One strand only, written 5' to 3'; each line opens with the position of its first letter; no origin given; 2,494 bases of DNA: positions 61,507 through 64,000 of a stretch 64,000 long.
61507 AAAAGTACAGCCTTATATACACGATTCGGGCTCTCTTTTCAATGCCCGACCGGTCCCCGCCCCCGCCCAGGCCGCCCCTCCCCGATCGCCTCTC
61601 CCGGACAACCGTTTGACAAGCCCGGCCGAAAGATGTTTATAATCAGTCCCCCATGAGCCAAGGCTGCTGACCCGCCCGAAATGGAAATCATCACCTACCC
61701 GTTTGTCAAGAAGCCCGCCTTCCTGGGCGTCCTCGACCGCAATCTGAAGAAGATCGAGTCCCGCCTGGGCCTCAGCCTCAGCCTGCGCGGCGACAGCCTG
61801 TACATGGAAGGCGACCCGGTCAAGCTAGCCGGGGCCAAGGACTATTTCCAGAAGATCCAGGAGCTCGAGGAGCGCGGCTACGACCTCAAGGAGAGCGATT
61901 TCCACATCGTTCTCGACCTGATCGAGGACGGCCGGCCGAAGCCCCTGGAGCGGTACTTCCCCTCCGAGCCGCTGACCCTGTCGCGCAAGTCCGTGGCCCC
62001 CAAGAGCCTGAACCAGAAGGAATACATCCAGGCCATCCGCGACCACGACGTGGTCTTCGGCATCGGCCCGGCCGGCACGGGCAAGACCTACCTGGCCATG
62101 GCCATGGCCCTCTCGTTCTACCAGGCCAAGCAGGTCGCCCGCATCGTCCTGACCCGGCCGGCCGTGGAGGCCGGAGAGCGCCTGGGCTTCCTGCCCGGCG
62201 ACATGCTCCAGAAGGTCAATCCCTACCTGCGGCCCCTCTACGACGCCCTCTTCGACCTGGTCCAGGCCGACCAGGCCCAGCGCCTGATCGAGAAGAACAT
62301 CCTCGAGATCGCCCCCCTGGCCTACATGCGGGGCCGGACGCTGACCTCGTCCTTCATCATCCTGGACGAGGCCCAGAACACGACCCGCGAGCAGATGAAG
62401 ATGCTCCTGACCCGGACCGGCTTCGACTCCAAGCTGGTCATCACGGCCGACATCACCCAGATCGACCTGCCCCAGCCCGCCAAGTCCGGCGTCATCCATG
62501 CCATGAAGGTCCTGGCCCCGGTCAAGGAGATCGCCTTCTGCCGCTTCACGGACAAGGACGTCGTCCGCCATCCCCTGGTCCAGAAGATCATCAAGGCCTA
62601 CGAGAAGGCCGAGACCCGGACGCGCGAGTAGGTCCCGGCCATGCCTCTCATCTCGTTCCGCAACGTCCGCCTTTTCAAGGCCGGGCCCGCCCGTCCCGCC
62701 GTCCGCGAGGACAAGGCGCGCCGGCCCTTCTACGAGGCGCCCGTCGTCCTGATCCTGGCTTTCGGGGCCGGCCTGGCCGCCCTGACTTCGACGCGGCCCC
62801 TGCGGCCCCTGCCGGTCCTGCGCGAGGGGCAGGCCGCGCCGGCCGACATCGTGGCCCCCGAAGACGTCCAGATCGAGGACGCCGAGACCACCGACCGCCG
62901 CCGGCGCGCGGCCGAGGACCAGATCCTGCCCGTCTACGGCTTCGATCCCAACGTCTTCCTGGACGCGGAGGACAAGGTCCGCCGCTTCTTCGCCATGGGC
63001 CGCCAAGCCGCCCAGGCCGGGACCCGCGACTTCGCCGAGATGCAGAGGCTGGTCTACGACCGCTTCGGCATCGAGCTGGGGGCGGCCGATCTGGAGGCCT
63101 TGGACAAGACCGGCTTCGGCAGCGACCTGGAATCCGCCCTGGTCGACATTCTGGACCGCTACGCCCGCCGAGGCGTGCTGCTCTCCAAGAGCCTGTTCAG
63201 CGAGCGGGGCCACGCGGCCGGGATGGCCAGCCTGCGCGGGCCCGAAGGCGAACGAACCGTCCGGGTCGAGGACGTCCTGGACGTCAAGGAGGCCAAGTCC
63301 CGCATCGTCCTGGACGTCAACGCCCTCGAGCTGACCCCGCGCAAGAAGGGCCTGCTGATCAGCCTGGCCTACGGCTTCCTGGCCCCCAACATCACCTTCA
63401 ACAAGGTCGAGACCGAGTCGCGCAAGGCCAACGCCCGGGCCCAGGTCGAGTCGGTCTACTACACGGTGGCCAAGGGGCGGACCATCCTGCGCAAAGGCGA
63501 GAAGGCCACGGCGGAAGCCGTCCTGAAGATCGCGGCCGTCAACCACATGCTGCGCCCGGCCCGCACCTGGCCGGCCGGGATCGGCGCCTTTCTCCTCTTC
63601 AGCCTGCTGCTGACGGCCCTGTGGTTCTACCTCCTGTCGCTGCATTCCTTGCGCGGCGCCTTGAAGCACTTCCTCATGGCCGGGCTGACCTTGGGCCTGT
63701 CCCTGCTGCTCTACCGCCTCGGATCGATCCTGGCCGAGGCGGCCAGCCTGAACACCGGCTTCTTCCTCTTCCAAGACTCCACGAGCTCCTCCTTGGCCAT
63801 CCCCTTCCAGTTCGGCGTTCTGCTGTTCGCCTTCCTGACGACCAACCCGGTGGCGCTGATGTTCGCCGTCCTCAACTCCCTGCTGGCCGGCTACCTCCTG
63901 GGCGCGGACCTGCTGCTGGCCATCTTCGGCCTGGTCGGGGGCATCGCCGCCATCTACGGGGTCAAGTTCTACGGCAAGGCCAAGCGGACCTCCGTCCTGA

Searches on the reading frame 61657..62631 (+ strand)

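Call 57: search_protein_families(library=pfam, proteins=[window:61657-62631:+], max_evalue=0.0001)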
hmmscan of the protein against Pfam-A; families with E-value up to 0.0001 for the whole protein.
window:61657-62631:+ (324 aa): 4 families
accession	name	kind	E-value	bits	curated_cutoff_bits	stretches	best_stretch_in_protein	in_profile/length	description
PF02562.22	PhoH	-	5.3e-93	310.6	27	1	113-316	2-205/205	PhoH-like protein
PF13245.12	AAA_19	-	2e-07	31.7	25.1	1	120-269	1-129/134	AAA domain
PF13604.12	AAA_30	-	5.5e-06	26.7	27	1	119-269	5-128/191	AAA domain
PF13401.12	AAA_22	-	9.8e-05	23.1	27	0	136-255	11-109/130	AAA domain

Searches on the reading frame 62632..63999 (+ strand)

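Call 57: search_protein_families(library=pfam, proteins=[window:62632-63999:+], max_evalue=0.0001)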
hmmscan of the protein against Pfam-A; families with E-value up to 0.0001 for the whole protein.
window:62632-63999:+ (456 aa): 2 families
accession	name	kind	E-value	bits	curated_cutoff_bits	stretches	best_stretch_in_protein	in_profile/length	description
PF07697.16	7TMR-HDED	-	9.8e-39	134.1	27.6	1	65-304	2-221/224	7TM-HD extracellular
PF07698.17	7TM-7TMR_HD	-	2.5e-09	37.8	29.4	1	315-445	3-119/190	7TM receptor with intracellular HD hydrolase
